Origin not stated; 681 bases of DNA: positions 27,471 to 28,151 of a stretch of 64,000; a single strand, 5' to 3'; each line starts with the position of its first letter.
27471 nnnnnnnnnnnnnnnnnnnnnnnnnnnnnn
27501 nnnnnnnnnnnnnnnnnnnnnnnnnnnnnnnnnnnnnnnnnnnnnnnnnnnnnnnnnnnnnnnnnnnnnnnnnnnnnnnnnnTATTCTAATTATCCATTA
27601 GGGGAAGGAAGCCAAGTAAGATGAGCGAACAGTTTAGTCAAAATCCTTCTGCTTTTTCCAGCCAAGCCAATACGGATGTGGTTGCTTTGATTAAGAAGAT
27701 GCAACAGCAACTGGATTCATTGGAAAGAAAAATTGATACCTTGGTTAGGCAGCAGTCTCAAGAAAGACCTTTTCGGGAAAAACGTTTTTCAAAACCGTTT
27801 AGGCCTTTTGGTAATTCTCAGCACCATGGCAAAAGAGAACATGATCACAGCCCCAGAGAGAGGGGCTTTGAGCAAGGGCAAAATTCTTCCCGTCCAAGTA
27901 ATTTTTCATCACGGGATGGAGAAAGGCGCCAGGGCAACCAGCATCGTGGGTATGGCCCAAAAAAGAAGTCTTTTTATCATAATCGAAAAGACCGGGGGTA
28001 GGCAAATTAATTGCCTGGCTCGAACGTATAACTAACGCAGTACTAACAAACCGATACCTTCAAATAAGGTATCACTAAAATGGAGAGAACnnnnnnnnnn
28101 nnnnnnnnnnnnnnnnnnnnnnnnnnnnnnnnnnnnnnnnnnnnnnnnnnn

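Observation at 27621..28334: RGG-type disordered protein plus an unannotated CxxC-x17-CxxC zinc-ribbon mini-gene sitting between ABC-F YbiT, an rRNA methyltransferase and Uup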

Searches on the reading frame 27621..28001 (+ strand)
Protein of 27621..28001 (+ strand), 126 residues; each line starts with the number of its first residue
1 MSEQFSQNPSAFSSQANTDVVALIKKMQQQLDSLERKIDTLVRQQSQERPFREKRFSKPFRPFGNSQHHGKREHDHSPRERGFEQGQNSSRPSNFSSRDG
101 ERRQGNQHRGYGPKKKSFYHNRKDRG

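Call 3: search_protein_families(library=ncbifam, proteins=[window:27621-28001:+], max_evalue=1)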
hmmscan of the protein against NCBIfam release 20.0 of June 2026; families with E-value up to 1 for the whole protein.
window:27621-28001:+ (126 aa): 4 families
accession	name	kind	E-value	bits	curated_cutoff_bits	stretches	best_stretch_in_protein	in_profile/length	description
TIGR02453.1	TIGR02453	subfamily_domain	5.9e-05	22.9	105.4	1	5-68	21-85/218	TIGR02453 family protein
NF002140.0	PRK00977.1-4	equivalog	0.036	13.9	71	1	21-50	44-73/81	exodeoxyribonuclease VII small subunit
TIGR01787.1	squalene_cyclas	subfamily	0.087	11.4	322.7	1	13-62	547-598/622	squalene/oxidosqualene cyclases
TIGR02385.1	RelE_StbE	subfamily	0.11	13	27.9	1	12-54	4-46/88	type II toxin-antitoxin system mRNA interferase toxin, RelE/StbE family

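Call 4: search_protein_families(library=pfam, proteins=[window:27621-28001:+], max_evalue=1)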
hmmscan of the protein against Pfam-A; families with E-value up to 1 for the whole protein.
window:27621-28001:+ (126 aa): 6 families
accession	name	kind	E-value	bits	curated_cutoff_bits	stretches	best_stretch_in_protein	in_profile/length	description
PF09365.15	DUF2461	-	0.0026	18.1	22.8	1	5-63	18-75/208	Conserved hypothetical protein (DUF2461)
PF07957.16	DUF3294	-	0.035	14.3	20.6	1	16-37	67-88/213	Protein of unknown function (DUF3294)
PF06825.17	HSBP1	-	0.036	14.3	28.6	1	19-45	24-50/51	Heat shock factor binding protein 1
PF10975.14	DUF2802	-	0.16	12.6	33.5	1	25-52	7-34/68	Protein of unknown function (DUF2802)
PF13243.12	SQHop_cyclase_C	-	0.28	10.6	26.1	1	10-58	243-291/319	Squalene-hopene cyclase C-terminal domain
PF03836.20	RasGAP_C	-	0.39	11.3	26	1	25-74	67-113/137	RasGAP C-terminus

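Call 9: find_homologous_proteins(query=window:27621-28001:+)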
Query window:27621-28001:+ (126 aa): 67 proteins with E <= 0.001 among 67 candidates.
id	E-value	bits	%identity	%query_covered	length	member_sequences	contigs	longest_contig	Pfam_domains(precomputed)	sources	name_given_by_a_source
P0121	9.3e-75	267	100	100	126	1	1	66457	-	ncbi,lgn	-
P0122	3.6e-34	136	61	100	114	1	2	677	-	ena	-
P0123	1.7e-33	134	61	98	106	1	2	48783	-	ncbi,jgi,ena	-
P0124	4.6e-31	126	60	100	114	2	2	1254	-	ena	-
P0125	2.7e-30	123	57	100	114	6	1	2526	-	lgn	-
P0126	8.5e-27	112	54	99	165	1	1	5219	-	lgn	-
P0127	3.0e-26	110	52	100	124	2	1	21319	-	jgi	jgi:hypothetical protein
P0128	4.9e-26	110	57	100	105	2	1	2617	-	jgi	-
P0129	8.5e-24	102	46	100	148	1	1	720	-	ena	-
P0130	4.0e-23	100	54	100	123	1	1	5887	-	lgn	-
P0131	3.1e-20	91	48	100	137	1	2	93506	-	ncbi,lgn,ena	-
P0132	3.5e-20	91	49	100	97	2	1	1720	-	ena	-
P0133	1.7e-19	88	47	98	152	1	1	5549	-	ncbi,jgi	jgi:hypothetical protein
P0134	1.2e-18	86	45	99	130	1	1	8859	-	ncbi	-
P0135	2.2e-18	85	51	98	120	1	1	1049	-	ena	-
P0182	2.0e-10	59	55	60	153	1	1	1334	PF23477.2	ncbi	-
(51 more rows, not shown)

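Call 11: find_encoding_contigs(protein=P0121, flank=6000, max_places=3)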
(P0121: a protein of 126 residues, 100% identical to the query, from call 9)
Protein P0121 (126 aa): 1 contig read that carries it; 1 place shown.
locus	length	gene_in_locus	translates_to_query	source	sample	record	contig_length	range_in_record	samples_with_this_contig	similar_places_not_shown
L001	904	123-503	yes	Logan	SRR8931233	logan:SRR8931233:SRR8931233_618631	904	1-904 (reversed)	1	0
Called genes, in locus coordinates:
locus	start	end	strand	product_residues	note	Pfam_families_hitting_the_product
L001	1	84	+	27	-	?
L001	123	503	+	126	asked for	-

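Call 14: find_related_loci(query=A1, collection=genome_contigs, flank=6000)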
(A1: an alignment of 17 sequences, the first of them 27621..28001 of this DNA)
Query A1 (126 aa) in genome_contigs; peptide patterns used: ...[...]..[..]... (x = any residue, [..] = any of these).
136 stretches matched a pattern; 105 encode a relative of the query (tblastn E <= 1e-3); the best 80 are kept; 80 distinct loci.
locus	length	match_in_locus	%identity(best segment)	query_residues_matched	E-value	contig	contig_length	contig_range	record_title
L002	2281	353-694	61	1-126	8e-42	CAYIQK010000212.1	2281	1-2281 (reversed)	MAG TPA_asm: uncultured Planctomycetales bacterium isolate ERP119705_co25_244 genome assembly, contig: NODE_102666_lengt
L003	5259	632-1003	54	1-126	8e-34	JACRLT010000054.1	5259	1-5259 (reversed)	MAG: Candidatus Omnitrophota bacterium isolate NC_groundwater_1888_Pr3_B-0.1um_46_13 SR2-18-B1_coassembly_706106, whole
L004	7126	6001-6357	50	1-125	2e-27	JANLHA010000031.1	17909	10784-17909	MAG: Candidatus Omnitrophota bacterium isolate P6-5 k99_342065, whole genome shotgun sequence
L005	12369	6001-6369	46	1-125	2e-26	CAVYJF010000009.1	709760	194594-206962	MAG: uncultured Acidobacteriota bacterium isolate MFD01476.bin.2.38 genome assembly, contig: contig_16384, whole genome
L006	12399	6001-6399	48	1-126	4e-26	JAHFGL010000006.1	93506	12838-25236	MAG: Candidatus Omnitrophota bacterium isolate nzgw314 NODE_311_length_93507_cov_4.453794, whole genome shotgun sequence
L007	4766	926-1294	46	1-125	3e-25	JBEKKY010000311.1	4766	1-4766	MAG: Acidobacteriota bacterium isolate SPRUCE 358 SPRUCE_358_311, whole genome shotgun sequence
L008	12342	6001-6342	48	1-126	2e-25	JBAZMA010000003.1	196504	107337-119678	MAG: Candidatus Omnitrophota bacterium isolate SO_2017_LW4_3 scaffold_46_c2_LW137-91_2017, whole genome shotgun sequence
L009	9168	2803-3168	47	1-126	9e-25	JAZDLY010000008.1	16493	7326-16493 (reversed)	MAG: Candidatus Omnitrophota bacterium isolate MEGAHIT-group-0.624 k141_3203941, whole genome shotgun sequence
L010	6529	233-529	47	15-125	2e-24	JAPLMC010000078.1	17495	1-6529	MAG: Candidatus Omnitrophota bacterium isolate LacPavin_0419_WC70L_MAG_38_7 LacPavin_0419_WC70L_scaffold_583485, whole g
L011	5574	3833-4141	50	1-111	2e-24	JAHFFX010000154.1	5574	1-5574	MAG: Candidatus Omnitrophota bacterium isolate nzgw301 NODE_54199_length_5575_cov_3.003667, whole genome shotgun sequenc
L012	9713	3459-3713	57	1-86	7e-24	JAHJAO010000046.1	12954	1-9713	MAG: Candidatus Omnitrophota bacterium isolate Modern_marine.mb.214 Modern_marine.mb.214_k141_746767, whole genome shotg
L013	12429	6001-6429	44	1-125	1e-23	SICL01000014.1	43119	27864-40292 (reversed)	MAG: Candidatus Taenariivivens baikalensis isolate Baikal-deep-G204 BACOMB-C3671, whole genome shotgun sequence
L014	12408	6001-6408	46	1-125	2e-23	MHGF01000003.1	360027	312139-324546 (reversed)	MAG: Omnitrophica WOR_2 bacterium GWF2_43_52 gwf2_scaffold_118, whole genome shotgun sequence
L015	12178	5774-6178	47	1-123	3e-23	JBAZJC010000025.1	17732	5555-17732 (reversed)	MAG: Candidatus Omnitrophota bacterium isolate SO_2017_LW4_11 scaffold_6263_c1_LW137-91_2017, whole genome shotgun seque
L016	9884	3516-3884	44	1-124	4e-23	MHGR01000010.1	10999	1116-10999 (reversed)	MAG: Omnitrophica WOR_2 bacterium RIFCSPHIGHO2_02_FULL_52_10 rifcsphigho2_02_scaffold_12550, whole genome shotgun sequen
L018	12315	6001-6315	49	1-118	9e-23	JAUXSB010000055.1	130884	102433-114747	MAG: Candidatus Omnitrophota bacterium isolate C12_metabat.bin.33_sub C12_k141_702888, whole genome shotgun sequence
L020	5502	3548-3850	54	1-92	2e-22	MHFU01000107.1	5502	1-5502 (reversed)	MAG: Omnitrophica bacterium RIFOXYB12_FULL_50_7 rifoxyb3_full_scaffold_3256, whole genome shotgun sequence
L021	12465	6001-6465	43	1-123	3e-22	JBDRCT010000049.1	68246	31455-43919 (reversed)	MAG: Candidatus Omnitrophota bacterium isolate MEGAHIT-group-1.200 k141_10569235, whole genome shotgun sequence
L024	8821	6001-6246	60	15-96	6e-22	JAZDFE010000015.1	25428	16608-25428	MAG: Candidatus Omnitrophota bacterium isolate MEGAHIT-group-0.189 k141_171183, whole genome shotgun sequence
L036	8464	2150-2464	47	1-110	2e-18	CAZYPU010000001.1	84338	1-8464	MAG TPA_asm: uncultured Planctomycetia bacterium isolate binchicken_co332_134 genome assembly, contig: NODE_11_length_84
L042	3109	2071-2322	49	1-85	2e-17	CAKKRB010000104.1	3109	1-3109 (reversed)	Omnitrophica bacterium GWA2_41_15 isolate Hainich-H43-bin222-1 genome assembly, contig: H43-bin222_1_Hain_H43_02um_R3_32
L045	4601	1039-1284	47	1-83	5e-17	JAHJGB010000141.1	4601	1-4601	MAG: Candidatus Omnitrophota bacterium isolate Modern_marine_glass_biofilm.mb.50 Modern_marine_glas.mb.50_k141_907241, w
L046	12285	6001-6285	47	1-92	6e-17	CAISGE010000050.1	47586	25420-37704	MAG: Candidatus Omnitrophica bacterium isolate AM-lipid-02-D9_bin-1187 genome assembly, contig: bin-1187:50/80, whole ge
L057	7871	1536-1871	40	1-125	1e-14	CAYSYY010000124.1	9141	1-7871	MAG TPA_asm: uncultured Gemmatimonadota bacterium isolate SRP214966_co2_341 genome assembly, contig: NODE_13726_length_9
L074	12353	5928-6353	30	1-123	7e-11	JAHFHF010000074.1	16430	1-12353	MAG: Candidatus Omnitrophota bacterium isolate nzgw332 NODE_1538_length_16431_cov_3.359902, whole genome shotgun sequenc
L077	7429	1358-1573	41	14-86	1e-10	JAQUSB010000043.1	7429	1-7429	MAG: Candidatus Omnitrophota bacterium isolate STD1_87 NODE_32660_length_7429_cov_3.298685_Sandtown_D1, whole genome sho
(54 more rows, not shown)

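Call 24: search_protein_families(library=pfam, proteins=[L018:1790-3754:+, L057:2900-5011:+, L020:2686-3396:+, L008:6831-10181:+, L018:4176-5822:+, L021:10405-11703:-, L024:7708-8619:+, L046:7994-8632:-, L074:6515-8458:-, L009:3415-4623:+], max_evalue=0.00001)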
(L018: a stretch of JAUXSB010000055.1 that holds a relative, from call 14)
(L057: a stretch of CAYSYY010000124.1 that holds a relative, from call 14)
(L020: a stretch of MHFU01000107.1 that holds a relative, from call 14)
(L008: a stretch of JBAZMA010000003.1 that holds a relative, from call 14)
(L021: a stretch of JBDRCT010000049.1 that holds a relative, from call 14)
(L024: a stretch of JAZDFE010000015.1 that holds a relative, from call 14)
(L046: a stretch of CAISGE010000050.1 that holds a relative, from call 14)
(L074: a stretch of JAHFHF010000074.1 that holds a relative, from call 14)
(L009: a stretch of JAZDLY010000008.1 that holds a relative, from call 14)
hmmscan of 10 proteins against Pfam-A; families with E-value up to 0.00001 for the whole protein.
L018:1790-3754:+ (654 aa): 5 families
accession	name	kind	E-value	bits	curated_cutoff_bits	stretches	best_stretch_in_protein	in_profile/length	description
PF12704.14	MacB_PCD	-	9e-51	173.5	27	1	271-493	1-206/207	MacB-like periplasmic core domain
PF00005.33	ABC_tran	-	1.8e-32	113.2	25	1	21-167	1-136/137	ABC transporter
PF02687.27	FtsX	-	3.3e-21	76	25.5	1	534-647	2-120/120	FtsX-like permease C-terminal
PF02463.25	SMC_N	-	1.2e-08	35.1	40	1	19-212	11-212/220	RecF/RecN/SMC N terminal domain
PF13304.12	AAA_21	-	2.4e-06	28.3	27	0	139-200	237-301/304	AAA domain, putative AbiEii toxin, Type IV TA system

L057:2900-5011:+ (703 aa): 3 families
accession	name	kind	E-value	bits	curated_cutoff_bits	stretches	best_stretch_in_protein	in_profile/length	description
PF00437.27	T2SSE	-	2.3e-133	444.9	24.9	1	177-558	3-368/370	Type II/IV secretion system protein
PF00072.30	Response_reg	-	1.6e-31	109.2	30.2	1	583-695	1-111/111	Response regulator receiver domain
PF05157.20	MshEN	-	1.9e-23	82.7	23.1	1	56-143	1-89/90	MshEN domain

L020:2686-3396:+ (236 aa): 0 families

L008:6831-10181:+ (1116 aa): 8 families
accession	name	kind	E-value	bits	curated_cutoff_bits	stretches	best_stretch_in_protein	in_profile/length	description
PF01339.22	CheB_methylest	-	1.1e-56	191.7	24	1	26-201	2-174/174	CheB methylesterase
PF01739.24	CheR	-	9.8e-52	175.7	27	1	290-480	2-193/195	CheR methyltransferase, SAM binding domain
PF13596.12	PAS_10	-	2e-27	96.3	22.1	1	639-743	1-105/106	PAS domain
PF02518.31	HATPase_c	-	1.4e-23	83.9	26.4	1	1006-1110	2-109/111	Histidine kinase-, DNA gyrase B-, and HSP90-like ATPase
PF00512.31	HisKA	-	1.1e-11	45.1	26.9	1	902-962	4-64/66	His Kinase A (phospho-acceptor) domain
PF08448.16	PAS_4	-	3.7e-11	43.7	23.1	0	766-868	3-109/110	PAS fold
PF03705.20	CheR_N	-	2e-10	40.7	27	1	226-276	3-53/53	CheR methyltransferase, all-alpha domain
PF13426.13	PAS_9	-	3.1e-06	27.9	27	0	775-866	7-103/103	PAS domain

L018:4176-5822:+ (548 aa): 2 families
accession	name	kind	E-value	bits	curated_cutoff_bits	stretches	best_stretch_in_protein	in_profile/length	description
PF04055.27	Radical_SAM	-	2.7e-09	37.9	29.5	1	232-379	4-152/166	Radical SAM superfamily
PF02310.24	B12-binding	-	1.9e-08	34.6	32.1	1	59-172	15-120/121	B12 binding domain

L021:10405-11703:- (432 aa): 4 families
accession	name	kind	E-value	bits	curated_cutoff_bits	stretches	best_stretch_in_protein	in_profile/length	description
PF10672.15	Methyltrans_SAM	-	3e-27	96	27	1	212-385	77-248/286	S-adenosylmethionine-dependent methyltransferase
PF17785.7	PUA_3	-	1.2e-23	83.1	22.6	1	19-80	3-64/64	PUA-like domain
PF03602.21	Cons_hypoth95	-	5.3e-09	36.4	24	1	259-338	41-122/182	Conserved hypothetical protein 95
PF05175.20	MTS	-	2.4e-06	27.7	23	1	270-377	42-142/170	Methyltransferase small domain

L024:7708-8619:+ (303 aa): 1 family
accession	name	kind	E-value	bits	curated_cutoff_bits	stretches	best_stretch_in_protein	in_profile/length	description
PF01791.15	DeoC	-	2.7e-23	83.2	23.8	1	55-263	3-228/229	DeoC/LacD family aldolase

L046:7994-8632:- (212 aa): 2 families
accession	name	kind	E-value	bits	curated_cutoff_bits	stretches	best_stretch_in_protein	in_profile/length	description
PF01106.22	NifU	-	2.9e-27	95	27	1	146-210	3-67/67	NifU-like domain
PF08712.16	Nfu_N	-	2.2e-24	85.7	27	1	33-118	1-86/88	Scaffold protein Nfu/NifU N terminal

L074:6515-8458:- (647 aa): 7 families
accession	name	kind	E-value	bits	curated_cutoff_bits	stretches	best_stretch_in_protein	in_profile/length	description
PF00270.35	DEAD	-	3.1e-28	99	26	1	6-155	2-164/167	DEAD/DEAH box helicase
PF08148.17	DSHCT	-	1.5e-25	90.4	22.7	1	478-639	2-170/172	DSHCT (NUC185) domain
PF04851.21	ResIII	-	1.1e-15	58.4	22.5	1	4-153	4-163/164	Type III restriction enzyme, res subunit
PF22527.2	DEXQc_Suv3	-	1.3e-08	35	27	1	24-160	19-143/154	DEXQ-box helicase domain of Suv3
PF00271.37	Helicase_C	-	7.8e-08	33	23.5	1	305-383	40-110/110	Helicase conserved C-terminal domain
PF13401.12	AAA_22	-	3.2e-06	27.9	27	0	18-136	5-105/130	AAA domain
PF20720.3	nSTAND3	-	9.2e-06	25.9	27.2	0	8-56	7-55/155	Novel STAND NTPase 3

L009:3415-4623:+ (402 aa): 2 families
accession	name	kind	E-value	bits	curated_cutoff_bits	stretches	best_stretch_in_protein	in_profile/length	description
PF03773.19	ArsP_1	-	2.2e-34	119.4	32.3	1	111-399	15-293/294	Predicted permease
PF04945.19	YHS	-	1.2e-12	48.1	30.3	1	17-53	2-38/47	YHS domain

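Call 31: search_protein_families(library=pfam, proteins=[P0182], max_evalue=0.01)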
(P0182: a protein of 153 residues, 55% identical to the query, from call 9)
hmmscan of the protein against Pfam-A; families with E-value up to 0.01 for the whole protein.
P0182 (153 aa): 2 families
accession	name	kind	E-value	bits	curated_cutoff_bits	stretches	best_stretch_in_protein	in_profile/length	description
PF23477.1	zf_Tbcl_2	-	1.6e-17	63.3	27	1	80-116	1-37/37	Probable treble clef zinc finger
PF14599.11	zinc_ribbon_6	-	0.0089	16.4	27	0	80-112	25-54/59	Zinc-ribbon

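Call 33: list_cluster_members(proteins=[P0121, P0002, P0182, P0203, P0192, P0188, P0190, P0123, P0244])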
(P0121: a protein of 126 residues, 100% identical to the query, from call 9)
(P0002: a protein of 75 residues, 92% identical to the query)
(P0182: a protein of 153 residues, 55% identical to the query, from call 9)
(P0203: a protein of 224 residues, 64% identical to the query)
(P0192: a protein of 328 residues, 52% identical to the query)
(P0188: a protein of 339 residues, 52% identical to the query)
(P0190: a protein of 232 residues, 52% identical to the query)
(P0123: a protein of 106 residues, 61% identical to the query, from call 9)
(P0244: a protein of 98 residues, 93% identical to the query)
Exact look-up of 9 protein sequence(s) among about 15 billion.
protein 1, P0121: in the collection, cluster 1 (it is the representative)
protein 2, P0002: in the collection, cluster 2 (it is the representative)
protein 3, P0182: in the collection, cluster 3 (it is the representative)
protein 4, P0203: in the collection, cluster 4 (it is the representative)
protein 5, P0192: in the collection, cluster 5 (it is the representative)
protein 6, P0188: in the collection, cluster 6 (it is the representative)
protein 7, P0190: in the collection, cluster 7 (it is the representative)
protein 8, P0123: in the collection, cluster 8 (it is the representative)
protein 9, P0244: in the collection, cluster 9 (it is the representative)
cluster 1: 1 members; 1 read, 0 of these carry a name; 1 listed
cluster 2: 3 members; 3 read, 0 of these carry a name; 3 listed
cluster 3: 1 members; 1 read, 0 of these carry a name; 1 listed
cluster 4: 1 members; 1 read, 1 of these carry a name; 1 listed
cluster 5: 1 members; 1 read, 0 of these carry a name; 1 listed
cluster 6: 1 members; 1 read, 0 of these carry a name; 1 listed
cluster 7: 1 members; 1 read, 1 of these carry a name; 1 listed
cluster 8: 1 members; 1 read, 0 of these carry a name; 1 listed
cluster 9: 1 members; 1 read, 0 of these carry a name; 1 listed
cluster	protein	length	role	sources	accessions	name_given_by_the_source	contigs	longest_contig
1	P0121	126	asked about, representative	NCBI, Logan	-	-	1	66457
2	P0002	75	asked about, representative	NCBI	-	-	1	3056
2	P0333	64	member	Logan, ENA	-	-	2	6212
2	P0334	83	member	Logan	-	-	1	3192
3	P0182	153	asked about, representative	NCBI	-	-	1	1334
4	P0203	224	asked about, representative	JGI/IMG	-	CxxC-x17-CxxC domain-containing protein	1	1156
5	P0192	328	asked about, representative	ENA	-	-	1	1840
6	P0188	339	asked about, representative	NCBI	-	-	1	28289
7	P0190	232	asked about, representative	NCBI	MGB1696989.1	MAG: CxxC-x17-CxxC domain-containing protein [Thermoplasmatota archaeon]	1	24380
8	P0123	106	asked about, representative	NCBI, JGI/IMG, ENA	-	-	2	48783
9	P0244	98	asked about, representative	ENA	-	-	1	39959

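Call 44: predict_structure(alignment_id=A3)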
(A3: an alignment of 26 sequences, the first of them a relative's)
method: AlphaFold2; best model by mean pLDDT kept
length: 153 residues; sequences in the alignment: 26
mean_pLDDT: 70.7   pTM: 0.32
mean pLDDT of the five models: 70.7, 69.7, 69.2, 69.1, 67.9
residues with pLDDT >= 90: 49; 70-90: 20; 50-70: 53; < 50: 31
segments of 3 or more residues with pLDDT < 50: 65-77, 120-127, 135-140
pLDDT, mean of each block of 10 residues (from residue 1): 64 64 96 97 73 56 49 52 95 94 91 76 47 48 62 65
secondary structure, 60 per line:
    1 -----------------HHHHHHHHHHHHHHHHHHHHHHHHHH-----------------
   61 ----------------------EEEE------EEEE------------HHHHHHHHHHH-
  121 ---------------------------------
elements in order: H18-43 E83-86 E93-96 H109-119

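Call 92: search_protein_families(library=pfam, proteins=[L024:5286-5885:+, L045:2412-2822:+, L036:1559-1972:+], max_evalue=0.01)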
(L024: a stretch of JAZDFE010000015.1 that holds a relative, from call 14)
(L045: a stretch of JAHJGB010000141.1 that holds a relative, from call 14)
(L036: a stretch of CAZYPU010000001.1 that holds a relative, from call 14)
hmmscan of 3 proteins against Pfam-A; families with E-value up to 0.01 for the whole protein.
L024:5286-5885:+ (199 aa): 0 families

L045:2412-2822:+ (136 aa): 1 family
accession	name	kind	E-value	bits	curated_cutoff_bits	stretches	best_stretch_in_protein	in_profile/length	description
PF00472.26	RF-1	-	1.7e-23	83.2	35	1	20-128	5-114/116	RF-1 domain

L036:1559-1972:+ (137 aa): 2 families
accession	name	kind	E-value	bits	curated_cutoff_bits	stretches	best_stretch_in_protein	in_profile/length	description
PF00472.26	RF-1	-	1e-24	87.1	35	1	20-129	5-115/116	RF-1 domain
PF06673.17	L_lactis_ph-MCP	-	0.0092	15.5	27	1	5-66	99-160/347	Lactococcus lactis bacteriophage major capsid protein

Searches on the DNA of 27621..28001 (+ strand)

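Call 60: search_rna_families(sources=[L016, L026, L035, L057, L056, L018, L070], threshold=gathering)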
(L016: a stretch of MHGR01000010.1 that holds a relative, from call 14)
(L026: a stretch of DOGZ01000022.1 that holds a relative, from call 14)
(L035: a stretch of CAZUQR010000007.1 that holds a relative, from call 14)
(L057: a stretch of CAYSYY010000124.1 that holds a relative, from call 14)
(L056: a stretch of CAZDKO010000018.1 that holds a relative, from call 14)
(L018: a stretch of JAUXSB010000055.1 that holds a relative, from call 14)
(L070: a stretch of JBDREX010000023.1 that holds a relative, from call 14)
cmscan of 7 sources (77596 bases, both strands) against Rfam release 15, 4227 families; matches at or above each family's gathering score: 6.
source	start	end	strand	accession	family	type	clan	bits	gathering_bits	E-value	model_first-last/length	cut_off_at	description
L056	5008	5081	+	RF00005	tRNA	Gene; tRNA;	CL00001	71.4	29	1.5e-13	1-71/71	no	tRNA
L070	8000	8073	+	RF00005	tRNA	Gene; tRNA;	CL00001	67.8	29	1.6e-12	1-71/71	no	tRNA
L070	9407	9481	+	RF00005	tRNA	Gene; tRNA;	CL00001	67.4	29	1.9e-12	1-71/71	no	tRNA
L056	4318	4391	+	RF00005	tRNA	Gene; tRNA;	CL00001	66.9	29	2.7e-12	1-71/71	no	tRNA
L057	1118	1192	-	RF00005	tRNA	Gene; tRNA;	CL00001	66.4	29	3.6e-12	1-71/71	no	tRNA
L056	5373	5443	+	RF00005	tRNA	Gene; tRNA;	CL00001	64.6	29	1.2e-11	1-71/71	no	tRNA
